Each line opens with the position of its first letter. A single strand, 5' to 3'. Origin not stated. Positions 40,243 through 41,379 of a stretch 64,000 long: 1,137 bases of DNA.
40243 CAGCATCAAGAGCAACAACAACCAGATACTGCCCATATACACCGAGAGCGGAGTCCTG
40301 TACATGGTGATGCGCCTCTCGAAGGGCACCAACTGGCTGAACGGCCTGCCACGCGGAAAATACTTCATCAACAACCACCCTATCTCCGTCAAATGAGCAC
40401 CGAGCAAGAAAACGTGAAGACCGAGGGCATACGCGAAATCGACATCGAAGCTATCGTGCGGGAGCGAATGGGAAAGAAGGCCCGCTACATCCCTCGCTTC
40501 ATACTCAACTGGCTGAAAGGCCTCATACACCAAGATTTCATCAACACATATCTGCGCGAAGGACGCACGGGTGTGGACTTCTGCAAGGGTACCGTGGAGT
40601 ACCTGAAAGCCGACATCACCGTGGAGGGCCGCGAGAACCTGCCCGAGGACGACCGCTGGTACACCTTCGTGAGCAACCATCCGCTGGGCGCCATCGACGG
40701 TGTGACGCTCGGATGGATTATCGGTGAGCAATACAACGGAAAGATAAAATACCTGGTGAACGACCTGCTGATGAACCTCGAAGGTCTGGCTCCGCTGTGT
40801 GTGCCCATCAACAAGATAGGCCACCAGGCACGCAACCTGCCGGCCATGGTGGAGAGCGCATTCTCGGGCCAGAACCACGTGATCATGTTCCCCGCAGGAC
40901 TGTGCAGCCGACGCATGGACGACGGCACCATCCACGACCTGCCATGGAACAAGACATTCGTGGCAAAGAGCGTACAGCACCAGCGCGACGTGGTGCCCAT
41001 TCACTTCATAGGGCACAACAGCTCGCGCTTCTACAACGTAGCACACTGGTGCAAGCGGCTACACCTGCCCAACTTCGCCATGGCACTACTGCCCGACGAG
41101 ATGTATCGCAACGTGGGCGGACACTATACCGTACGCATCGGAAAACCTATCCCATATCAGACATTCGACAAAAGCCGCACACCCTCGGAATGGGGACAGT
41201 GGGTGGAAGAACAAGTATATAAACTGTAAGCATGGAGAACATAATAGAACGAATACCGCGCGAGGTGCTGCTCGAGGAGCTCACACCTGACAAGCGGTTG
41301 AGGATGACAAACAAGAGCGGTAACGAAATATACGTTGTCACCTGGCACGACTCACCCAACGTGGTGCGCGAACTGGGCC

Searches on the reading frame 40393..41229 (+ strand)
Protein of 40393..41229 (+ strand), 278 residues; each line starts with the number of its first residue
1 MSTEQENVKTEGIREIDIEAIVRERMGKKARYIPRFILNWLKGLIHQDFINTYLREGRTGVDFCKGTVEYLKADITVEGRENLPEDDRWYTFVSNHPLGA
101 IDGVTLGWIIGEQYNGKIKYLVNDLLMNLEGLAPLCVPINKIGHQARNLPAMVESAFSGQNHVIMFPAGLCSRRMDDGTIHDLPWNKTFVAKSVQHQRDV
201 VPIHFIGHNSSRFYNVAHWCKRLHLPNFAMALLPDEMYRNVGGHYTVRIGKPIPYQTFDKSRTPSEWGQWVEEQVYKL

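Call 13: search_protein_families(library=pfam, proteins=[window:40393-41229:+])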
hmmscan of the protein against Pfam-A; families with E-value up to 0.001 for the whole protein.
window:40393-41229:+ (278 aa): 2 families
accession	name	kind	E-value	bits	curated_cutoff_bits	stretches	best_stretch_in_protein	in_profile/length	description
PF19576.4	Acyltransf_2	-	1.8e-48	165.2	27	1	22-269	3-250/266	Acyltransferase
PF01553.26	Acyltransferase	-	2.2e-06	28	23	1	75-204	2-130/132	Acyltransferase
